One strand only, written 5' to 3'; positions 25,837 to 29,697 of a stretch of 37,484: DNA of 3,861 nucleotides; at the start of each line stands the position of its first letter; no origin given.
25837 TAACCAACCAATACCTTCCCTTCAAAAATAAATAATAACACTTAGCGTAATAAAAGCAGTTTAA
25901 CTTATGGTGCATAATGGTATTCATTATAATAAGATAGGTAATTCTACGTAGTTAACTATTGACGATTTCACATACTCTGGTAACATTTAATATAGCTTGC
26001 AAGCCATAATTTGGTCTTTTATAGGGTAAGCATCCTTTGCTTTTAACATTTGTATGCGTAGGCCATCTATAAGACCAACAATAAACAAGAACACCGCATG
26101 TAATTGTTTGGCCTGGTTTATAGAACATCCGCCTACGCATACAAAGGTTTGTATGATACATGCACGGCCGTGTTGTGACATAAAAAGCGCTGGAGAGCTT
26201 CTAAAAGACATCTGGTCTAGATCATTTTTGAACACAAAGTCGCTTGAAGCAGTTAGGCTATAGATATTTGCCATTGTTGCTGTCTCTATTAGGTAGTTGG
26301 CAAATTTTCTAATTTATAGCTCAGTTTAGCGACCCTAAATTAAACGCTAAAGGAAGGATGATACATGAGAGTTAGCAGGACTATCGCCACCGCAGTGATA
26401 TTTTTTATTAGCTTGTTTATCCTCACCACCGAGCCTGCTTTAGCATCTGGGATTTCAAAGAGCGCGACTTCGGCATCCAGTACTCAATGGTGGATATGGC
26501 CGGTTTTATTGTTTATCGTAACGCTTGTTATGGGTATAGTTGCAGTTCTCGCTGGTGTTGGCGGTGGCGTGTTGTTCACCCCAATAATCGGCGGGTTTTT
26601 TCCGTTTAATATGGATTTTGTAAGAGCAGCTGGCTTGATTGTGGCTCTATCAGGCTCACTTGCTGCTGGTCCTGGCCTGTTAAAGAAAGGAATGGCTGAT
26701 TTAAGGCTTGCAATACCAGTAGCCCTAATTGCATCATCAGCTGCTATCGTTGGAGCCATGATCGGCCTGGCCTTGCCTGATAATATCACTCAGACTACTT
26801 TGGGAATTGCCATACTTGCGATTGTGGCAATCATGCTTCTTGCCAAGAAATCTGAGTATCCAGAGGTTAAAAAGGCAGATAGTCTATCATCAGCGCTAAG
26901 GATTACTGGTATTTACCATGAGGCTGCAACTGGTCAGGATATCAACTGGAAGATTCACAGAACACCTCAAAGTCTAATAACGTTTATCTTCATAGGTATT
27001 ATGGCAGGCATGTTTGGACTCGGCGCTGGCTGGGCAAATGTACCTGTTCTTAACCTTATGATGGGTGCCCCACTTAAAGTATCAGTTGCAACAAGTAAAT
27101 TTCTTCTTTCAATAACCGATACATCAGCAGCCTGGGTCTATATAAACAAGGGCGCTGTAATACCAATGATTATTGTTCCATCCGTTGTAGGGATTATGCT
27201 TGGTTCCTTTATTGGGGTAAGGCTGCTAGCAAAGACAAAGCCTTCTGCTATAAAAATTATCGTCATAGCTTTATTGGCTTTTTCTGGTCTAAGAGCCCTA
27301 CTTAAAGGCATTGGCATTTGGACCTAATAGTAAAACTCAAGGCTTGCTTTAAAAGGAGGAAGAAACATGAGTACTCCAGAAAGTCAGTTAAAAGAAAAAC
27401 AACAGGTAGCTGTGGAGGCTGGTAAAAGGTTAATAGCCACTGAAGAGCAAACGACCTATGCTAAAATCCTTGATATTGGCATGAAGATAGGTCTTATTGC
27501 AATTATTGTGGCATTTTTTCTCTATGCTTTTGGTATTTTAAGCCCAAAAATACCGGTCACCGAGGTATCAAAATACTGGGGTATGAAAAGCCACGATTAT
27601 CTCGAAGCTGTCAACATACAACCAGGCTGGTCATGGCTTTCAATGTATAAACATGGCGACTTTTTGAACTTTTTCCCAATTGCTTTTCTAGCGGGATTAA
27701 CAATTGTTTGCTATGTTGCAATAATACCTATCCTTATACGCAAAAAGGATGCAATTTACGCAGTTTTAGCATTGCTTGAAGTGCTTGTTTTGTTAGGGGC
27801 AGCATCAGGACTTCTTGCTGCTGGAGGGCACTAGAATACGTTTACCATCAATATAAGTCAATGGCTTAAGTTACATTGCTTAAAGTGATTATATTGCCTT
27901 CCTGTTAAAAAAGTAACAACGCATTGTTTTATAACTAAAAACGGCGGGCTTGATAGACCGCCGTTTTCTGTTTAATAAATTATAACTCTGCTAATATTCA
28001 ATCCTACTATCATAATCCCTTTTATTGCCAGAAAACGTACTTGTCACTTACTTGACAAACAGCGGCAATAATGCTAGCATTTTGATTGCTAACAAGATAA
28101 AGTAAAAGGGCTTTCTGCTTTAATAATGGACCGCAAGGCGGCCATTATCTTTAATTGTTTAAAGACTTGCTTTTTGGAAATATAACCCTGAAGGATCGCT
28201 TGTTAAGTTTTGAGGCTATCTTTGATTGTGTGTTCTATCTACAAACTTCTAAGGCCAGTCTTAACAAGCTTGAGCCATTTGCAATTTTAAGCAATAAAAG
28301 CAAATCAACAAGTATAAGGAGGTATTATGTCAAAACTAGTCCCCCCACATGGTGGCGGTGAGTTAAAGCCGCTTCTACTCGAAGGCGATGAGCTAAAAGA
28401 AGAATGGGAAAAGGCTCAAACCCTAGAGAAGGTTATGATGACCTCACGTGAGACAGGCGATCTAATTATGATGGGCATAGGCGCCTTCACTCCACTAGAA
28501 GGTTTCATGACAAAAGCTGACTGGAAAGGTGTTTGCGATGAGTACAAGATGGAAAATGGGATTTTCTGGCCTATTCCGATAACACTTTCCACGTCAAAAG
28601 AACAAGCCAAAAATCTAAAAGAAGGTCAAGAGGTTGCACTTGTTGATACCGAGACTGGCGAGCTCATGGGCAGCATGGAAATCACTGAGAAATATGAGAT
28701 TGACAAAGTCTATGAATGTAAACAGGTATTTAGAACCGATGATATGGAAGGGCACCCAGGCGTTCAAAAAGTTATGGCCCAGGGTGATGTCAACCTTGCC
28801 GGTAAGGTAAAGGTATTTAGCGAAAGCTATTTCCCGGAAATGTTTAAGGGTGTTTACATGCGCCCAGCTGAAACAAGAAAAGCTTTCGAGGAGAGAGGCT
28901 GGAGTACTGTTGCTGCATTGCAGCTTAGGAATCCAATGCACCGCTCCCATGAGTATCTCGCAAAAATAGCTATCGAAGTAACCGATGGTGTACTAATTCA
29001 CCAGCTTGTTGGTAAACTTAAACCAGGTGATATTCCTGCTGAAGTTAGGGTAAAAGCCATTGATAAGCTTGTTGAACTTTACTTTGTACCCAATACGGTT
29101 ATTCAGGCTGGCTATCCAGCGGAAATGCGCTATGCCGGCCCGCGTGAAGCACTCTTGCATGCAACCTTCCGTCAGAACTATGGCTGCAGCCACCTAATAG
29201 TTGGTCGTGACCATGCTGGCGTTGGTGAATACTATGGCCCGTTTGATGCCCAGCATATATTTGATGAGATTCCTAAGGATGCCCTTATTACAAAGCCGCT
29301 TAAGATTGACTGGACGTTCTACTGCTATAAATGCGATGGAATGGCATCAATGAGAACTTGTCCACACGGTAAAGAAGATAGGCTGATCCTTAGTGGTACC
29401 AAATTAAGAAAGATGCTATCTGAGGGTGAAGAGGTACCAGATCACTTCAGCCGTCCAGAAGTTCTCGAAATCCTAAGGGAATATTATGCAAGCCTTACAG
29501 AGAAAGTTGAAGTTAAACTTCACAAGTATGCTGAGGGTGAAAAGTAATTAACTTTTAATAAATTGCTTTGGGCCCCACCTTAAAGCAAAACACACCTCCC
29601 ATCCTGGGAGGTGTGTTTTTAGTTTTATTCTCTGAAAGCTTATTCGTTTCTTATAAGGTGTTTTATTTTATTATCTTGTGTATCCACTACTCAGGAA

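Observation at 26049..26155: Candidate antisense sRNA: a perfect 15-bp stem presents a 37-nt loop segment complementary to both TSUP-390 mRNAs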

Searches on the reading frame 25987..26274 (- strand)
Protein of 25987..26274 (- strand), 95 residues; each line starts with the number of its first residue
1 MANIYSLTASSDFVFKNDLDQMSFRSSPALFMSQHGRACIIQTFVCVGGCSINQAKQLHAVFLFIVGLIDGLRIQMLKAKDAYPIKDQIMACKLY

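Call 11: search_protein_families(library=pfam, proteins=[window:25987-26274:-], max_evalue=0.01)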
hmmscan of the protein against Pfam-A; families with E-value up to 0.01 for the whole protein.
window:25987-26274:- (95 aa): 0 families

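Call 13: list_cluster_members(proteins=[window:25987-26274:-, window:26365-27327:+, window:27367-27834:+, window:22227-23399:-, window:14341-15516:-, window:24236-25198:+, window:25306-25782:+, window:28327-29547:+])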
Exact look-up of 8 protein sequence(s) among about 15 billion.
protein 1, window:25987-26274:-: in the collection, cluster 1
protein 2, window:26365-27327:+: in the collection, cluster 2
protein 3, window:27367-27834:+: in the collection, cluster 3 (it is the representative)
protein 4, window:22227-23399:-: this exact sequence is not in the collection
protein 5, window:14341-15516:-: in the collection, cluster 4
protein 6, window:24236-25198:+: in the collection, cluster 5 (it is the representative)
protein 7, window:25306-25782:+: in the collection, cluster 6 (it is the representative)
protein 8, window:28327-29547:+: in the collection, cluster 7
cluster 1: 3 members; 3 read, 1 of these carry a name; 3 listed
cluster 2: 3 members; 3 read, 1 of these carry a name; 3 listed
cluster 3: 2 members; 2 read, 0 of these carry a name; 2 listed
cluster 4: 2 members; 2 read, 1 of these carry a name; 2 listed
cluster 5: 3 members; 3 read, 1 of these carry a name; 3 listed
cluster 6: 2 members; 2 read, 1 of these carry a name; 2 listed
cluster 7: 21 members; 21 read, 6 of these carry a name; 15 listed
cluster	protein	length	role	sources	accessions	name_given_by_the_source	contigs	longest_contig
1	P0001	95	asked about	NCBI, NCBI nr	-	-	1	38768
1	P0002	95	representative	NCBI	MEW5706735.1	MAG: hypothetical protein AB1743_08055 [Actinomycetota bacterium]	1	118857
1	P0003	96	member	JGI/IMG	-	-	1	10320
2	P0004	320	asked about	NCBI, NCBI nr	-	-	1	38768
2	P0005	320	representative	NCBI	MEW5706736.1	MAG: sulfite exporter TauE/SafE family protein [Actinomycetota bacterium]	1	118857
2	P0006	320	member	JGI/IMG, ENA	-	-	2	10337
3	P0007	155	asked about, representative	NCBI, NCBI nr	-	-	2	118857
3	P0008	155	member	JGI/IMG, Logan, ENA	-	-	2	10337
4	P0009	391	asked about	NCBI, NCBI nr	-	-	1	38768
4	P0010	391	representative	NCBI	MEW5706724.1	MAG: sulfite exporter TauE/SafE family protein [Actinomycetota bacterium]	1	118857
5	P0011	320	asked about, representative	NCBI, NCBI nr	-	-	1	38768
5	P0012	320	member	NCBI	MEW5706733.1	MAG: sulfite exporter TauE/SafE family protein [Actinomycetota bacterium]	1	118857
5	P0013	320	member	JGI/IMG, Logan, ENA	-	-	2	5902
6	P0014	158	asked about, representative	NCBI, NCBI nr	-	-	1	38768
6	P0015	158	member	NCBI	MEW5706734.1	MAG: hypothetical protein AB1743_08050 [Actinomycetota bacterium]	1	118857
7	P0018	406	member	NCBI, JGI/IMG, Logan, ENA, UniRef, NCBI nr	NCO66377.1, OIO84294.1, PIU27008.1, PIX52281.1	MAG: sulfate adenylyltransferase [Candidatus Aquicultor secundus] | Sulfate adenylyltransferase n=1 Tax=Candidatus Aquicultor secundus TaxID=1973895 ... | sulfate adenylyltransferase [Candidatus Aquicultor secundus]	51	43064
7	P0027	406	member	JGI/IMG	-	-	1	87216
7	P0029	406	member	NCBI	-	-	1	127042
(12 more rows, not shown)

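Call 16: find_encoding_contigs(protein=P0003, flank=10000, max_places=10)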
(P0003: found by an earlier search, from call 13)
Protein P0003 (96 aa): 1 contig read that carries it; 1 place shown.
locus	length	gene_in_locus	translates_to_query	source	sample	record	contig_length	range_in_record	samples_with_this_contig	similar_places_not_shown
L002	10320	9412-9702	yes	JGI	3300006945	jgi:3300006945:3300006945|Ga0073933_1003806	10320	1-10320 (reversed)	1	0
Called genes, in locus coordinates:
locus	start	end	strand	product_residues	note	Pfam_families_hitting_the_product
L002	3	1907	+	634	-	?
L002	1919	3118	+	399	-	PF13183:Fer4_8, PF13187:Fer4_9 (weak), PF13534:Fer4_17 (weak), PF27541:CitB (weak)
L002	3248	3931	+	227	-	PF00072:Response_reg, PF00196:GerE, PF08281:Sigma70_r4_2 (weak)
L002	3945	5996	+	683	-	PF01590:GAF (weak), PF13185:GAF_2, PF00989:PAS, PF08448:PAS_4 (weak), PF13188:PAS_8, PF13426:PAS_9, PF07730:HisKA_3, PF02518:HATPase_c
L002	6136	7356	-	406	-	PF14306:PUA_2, PF01747:ATP-sulfurylase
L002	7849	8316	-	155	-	-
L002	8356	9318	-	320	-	PF01925:TauE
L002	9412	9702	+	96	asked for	-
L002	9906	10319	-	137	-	?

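Call 17: find_encoding_contigs(protein=P0008, flank=10000, max_places=10)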
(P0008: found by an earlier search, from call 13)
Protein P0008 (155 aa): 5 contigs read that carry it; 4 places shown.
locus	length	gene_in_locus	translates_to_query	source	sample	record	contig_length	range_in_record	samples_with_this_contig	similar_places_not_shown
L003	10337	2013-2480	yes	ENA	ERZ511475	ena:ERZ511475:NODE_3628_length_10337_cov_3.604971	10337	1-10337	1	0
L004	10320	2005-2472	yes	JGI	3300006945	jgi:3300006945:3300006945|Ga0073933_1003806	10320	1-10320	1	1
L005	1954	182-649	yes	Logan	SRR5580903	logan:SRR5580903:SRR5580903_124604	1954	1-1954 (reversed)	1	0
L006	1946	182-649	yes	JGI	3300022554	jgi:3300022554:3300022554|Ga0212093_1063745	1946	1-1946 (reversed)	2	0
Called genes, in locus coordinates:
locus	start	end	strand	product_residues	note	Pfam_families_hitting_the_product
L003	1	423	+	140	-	?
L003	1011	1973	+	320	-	PF01925:TauE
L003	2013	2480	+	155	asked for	-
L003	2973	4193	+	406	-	PF14306:PUA_2, PF01747:ATP-sulfurylase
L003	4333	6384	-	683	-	PF01590:GAF (weak), PF13185:GAF_2, PF00989:PAS, PF08448:PAS_4 (weak), PF13188:PAS_8, PF13426:PAS_9, PF07730:HisKA_3, PF02518:HATPase_c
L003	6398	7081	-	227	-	PF00072:Response_reg, PF00196:GerE, PF08281:Sigma70_r4_2 (weak)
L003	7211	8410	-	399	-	PF13183:Fer4_8, PF13187:Fer4_9 (weak), PF13534:Fer4_17 (weak), PF27541:CitB (weak)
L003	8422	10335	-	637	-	?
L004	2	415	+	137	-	?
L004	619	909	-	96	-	-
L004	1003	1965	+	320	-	PF01925:TauE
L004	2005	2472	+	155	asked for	-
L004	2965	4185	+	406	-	PF14306:PUA_2, PF01747:ATP-sulfurylase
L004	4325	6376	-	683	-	PF01590:GAF (weak), PF13185:GAF_2, PF00989:PAS, PF08448:PAS_4 (weak), PF13188:PAS_8, PF13426:PAS_9, PF07730:HisKA_3, PF02518:HATPase_c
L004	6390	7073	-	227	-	PF00072:Response_reg, PF00196:GerE, PF08281:Sigma70_r4_2 (weak)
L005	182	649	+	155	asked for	-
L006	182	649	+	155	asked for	-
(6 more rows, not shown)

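Call 19: find_encoding_contigs(protein=P0018, flank=10000, max_places=10)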
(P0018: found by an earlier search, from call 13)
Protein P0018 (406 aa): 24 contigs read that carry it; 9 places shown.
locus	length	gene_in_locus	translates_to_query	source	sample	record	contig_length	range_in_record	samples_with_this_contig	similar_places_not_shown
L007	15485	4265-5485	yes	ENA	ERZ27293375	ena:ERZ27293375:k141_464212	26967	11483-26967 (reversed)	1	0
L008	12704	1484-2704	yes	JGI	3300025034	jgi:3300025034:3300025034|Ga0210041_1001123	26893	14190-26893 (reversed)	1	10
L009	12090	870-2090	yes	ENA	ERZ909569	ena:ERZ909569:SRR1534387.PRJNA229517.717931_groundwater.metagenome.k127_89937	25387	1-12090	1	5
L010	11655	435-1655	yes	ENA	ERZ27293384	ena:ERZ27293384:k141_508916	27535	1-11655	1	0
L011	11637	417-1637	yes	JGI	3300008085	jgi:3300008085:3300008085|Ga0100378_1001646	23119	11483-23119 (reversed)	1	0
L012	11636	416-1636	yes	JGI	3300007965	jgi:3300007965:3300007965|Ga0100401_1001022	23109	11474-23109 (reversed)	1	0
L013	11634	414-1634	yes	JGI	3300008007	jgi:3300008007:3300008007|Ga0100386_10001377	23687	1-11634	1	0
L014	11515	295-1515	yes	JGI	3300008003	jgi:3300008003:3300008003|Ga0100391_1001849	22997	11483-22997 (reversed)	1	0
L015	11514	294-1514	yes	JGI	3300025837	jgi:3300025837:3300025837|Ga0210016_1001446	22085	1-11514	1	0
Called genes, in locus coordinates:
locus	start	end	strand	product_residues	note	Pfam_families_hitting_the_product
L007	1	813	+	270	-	?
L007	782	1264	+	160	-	PF01609:DDE_Tnp_1 (weak), PF13751:DDE_Tnp_1_6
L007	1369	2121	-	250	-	PF00004:AAA (faint), PF01695:IstB_IS21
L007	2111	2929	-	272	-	PF22483:Mu-transpos_C_2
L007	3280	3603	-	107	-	PF02796:HTH_7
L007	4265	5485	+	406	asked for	PF14306:PUA_2, PF01747:ATP-sulfurylase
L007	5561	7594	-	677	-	PF01590:GAF, PF13185:GAF_2, PF13492:GAF_3, PF00989:PAS, PF13188:PAS_8, PF08448:PAS_4 (weak), PF07730:HisKA_3, PF02518:HATPase_c, +1 more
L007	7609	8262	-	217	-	PF00072:Response_reg, PF08281:Sigma70_r4_2 (weak), PF00196:GerE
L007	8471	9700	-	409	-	PF13183:Fer4_8, PF13187:Fer4_9 (weak), PF13534:Fer4_17 (weak)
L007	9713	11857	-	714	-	PF00890:FAD_binding_2 (weak), PF01266:DAO (weak), PF07992:Pyr_redox_2, PF12831:FAD_oxidored, PF13450:NAD_binding_8 (weak), PF12838:Fer4_7 (weak), PF13187:Fer4_9, PF02662:FlpD, +4 more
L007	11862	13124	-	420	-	PF00890:FAD_binding_2 (weak), PF01266:DAO, PF07992:Pyr_redox_2 (faint), PF12831:FAD_oxidored (weak), PF13450:NAD_binding_8, PF13237:Fer4_10 (faint), PF14697:Fer4_21 (faint), PF00037:Fer4 (faint), +1 more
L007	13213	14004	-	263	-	PF03692:CxxCxxCC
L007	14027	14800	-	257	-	PF03692:CxxCxxCC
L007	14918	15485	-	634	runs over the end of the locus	PF00890:FAD_binding_2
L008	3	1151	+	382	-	?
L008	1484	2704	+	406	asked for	PF14306:PUA_2, PF01747:ATP-sulfurylase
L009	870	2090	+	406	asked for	PF14306:PUA_2, PF01747:ATP-sulfurylase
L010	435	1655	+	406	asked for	PF14306:PUA_2, PF01747:ATP-sulfurylase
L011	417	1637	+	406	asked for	PF14306:PUA_2, PF01747:ATP-sulfurylase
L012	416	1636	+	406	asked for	PF14306:PUA_2, PF01747:ATP-sulfurylase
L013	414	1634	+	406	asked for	PF14306:PUA_2, PF01747:ATP-sulfurylase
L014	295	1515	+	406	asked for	PF14306:PUA_2, PF01747:ATP-sulfurylase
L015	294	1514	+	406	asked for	PF14306:PUA_2, PF01747:ATP-sulfurylase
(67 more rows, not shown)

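Call 20: find_encoding_contigs(protein=P0029, flank=10000, max_places=4)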
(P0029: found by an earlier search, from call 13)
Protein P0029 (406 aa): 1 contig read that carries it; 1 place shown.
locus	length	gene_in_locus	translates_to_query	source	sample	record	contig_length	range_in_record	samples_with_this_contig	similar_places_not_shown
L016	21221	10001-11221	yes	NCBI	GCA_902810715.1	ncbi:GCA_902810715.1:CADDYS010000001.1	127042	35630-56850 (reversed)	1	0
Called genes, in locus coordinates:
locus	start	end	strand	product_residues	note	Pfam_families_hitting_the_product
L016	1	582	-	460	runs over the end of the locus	PF01656:CbiA, PF13500:AAA_26, PF07685:GATase_3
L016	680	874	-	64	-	PF05635:23S_rRNA_IVP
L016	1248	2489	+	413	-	PF07690:MFS_1, PF06779:MFS_4, PF12832:MFS_1_like (faint)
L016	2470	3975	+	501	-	PF17650:RACo_linker, PF17651:Raco_middle, PF14574:RACo_C_ter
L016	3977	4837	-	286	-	PF00582:Usp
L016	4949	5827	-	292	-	PF00582:Usp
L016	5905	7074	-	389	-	PF01925:TauE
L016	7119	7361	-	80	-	-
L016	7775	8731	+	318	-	PF01925:TauE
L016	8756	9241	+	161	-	-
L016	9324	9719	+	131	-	-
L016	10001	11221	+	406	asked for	PF14306:PUA_2, PF01747:ATP-sulfurylase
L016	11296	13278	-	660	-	PF01590:GAF (weak), PF13185:GAF_2, PF13492:GAF_3, PF00989:PAS, PF13188:PAS_8, PF13426:PAS_9, PF07730:HisKA_3, PF02518:HATPase_c, +1 more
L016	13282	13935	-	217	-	PF00072:Response_reg, PF00196:GerE, PF08281:Sigma70_r4_2 (weak)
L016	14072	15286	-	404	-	PF13183:Fer4_8, PF13187:Fer4_9 (weak), PF13534:Fer4_17 (weak), PF27541:CitB (weak)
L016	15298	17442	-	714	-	PF00890:FAD_binding_2 (weak), PF01266:DAO (weak), PF07992:Pyr_redox_2, PF12831:FAD_oxidored (weak), PF13450:NAD_binding_8 (weak), PF12838:Fer4_7 (weak), PF13187:Fer4_9, PF02662:FlpD, +5 more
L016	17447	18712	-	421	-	PF00890:FAD_binding_2 (weak), PF01134:GIDA (faint), PF01266:DAO (weak), PF07992:Pyr_redox_2 (faint), PF12831:FAD_oxidored, PF13450:NAD_binding_8, PF13738:Pyr_redox_3 (faint), PF13187:Fer4_9 (weak), +4 more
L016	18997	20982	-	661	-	PF00890:FAD_binding_2, PF01266:DAO (weak)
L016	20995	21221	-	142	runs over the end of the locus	PF00037:Fer4 (faint), PF12838:Fer4_7, PF13187:Fer4_9 (weak), PF12139:APS-reductase_C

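Call 21: find_encoding_contigs(protein=P0027, flank=10000, max_places=4)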
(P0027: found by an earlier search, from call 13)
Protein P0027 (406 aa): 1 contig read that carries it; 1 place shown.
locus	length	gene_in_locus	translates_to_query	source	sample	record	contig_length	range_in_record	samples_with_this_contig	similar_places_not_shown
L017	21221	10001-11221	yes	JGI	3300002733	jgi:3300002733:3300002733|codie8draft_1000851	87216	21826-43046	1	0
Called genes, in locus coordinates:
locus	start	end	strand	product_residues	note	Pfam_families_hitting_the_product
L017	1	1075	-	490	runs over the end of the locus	PF00361:Proton_antipo_M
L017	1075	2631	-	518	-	PF10125:NADHdeh_related (weak), PF00361:Proton_antipo_M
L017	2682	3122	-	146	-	PF00420:Oxidored_q2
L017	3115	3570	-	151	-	PF04039:MnhB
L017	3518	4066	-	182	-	PF13244:MbhD, PF20501:MbhE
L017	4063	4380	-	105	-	PF03334:PhaG_MnhG_YufB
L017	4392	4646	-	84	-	PF04066:MrpF_PhaF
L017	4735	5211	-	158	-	PF01899:MNHE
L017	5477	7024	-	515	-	PF00939:Na_sulph_symp, PF03600:CitMHS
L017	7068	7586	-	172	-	PF00571:CBS (faint)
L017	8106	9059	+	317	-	PF01925:TauE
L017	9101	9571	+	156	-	-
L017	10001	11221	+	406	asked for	PF14306:PUA_2, PF01747:ATP-sulfurylase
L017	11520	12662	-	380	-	PF13187:Fer4_9 (weak), PF13534:Fer4_17 (weak), PF13183:Fer4_8, PF27541:CitB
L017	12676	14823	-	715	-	PF07992:Pyr_redox_2, PF13738:Pyr_redox_3 (weak), PF00890:FAD_binding_2, PF01266:DAO, PF12831:FAD_oxidored, PF13450:NAD_binding_8, PF13187:Fer4_9 (weak), PF02662:FlpD, +3 more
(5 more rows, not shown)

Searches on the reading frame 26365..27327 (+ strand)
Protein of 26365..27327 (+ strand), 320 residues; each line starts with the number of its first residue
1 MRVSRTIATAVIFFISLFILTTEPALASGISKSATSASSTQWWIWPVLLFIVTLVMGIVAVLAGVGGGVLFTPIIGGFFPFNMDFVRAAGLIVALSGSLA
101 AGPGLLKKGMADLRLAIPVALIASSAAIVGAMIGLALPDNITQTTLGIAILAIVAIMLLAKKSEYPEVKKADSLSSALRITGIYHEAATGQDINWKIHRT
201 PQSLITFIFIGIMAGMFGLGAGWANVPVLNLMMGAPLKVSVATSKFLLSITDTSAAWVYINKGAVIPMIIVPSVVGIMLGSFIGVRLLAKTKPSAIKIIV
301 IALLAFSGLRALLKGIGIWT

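Call 11: search_protein_families(library=pfam, proteins=[window:26365-27327:+], max_evalue=0.01)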
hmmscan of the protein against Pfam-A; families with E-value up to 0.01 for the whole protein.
window:26365-27327:+ (320 aa): 1 family
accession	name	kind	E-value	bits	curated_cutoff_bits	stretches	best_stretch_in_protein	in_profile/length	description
PF01925.25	TauE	-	2.1e-37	129.5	32.6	1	49-310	1-236/237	Sulfite exporter TauE/SafE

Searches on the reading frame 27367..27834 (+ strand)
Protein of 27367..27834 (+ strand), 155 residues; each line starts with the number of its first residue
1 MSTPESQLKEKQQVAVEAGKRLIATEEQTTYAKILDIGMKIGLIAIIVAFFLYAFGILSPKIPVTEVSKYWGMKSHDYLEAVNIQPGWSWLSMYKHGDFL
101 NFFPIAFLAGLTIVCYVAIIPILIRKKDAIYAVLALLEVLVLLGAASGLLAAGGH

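Call 11: search_protein_families(library=pfam, proteins=[window:27367-27834:+], max_evalue=0.01)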
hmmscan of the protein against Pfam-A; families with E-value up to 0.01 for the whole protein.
window:27367-27834:+ (155 aa): 0 families

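Call 15: find_encoding_contigs(protein=window:27367-27834:+, flank=10000, max_places=10)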
Protein window:27367-27834:+ (155 aa): 1 contig read that carries it; 1 place shown.
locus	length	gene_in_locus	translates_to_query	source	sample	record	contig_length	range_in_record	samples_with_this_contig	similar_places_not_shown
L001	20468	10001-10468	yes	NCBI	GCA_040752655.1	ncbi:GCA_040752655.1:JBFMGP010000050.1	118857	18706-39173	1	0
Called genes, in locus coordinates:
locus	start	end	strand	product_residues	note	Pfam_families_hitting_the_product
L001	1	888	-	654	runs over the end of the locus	PF01590:GAF (weak), PF13185:GAF_2, PF13492:GAF_3 (weak), PF00989:PAS, PF13188:PAS_8, PF13426:PAS_9, PF07730:HisKA_3, PF02518:HATPase_c, +1 more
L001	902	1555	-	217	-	PF00072:Response_reg, PF00196:GerE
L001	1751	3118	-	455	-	PF02040:ArsB, PF03600:CitMHS, PF16980:CitMHS_2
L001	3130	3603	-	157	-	PF00571:CBS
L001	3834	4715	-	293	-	PF00582:Usp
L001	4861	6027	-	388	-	PF01925:TauE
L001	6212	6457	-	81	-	-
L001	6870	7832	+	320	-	PF01925:TauE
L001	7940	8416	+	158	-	-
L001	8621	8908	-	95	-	-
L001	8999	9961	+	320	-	PF01925:TauE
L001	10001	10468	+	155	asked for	-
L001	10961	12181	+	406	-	PF14306:PUA_2, PF01747:ATP-sulfurylase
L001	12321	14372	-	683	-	PF01590:GAF (weak), PF13185:GAF_2, PF00989:PAS, PF08448:PAS_4 (weak), PF13188:PAS_8, PF13426:PAS_9 (weak), PF07730:HisKA_3, PF02518:HATPase_c, +1 more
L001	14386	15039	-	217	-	PF00072:Response_reg, PF08281:Sigma70_r4_2 (weak), PF00196:GerE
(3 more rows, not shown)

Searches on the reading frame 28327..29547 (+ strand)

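Call 11: search_protein_families(library=pfam, proteins=[window:28327-29547:+], max_evalue=0.01)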
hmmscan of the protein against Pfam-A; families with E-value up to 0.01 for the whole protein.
window:28327-29547:+ (406 aa): 2 families
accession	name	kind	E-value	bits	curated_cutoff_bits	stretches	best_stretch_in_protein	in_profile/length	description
PF01747.23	ATP-sulfurylase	-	3.8e-91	304.6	24.3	1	176-386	3-212/212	ATP-sulfurylase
PF14306.12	PUA_2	-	3.4e-53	180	27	1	6-165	2-158/159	PUA-like domain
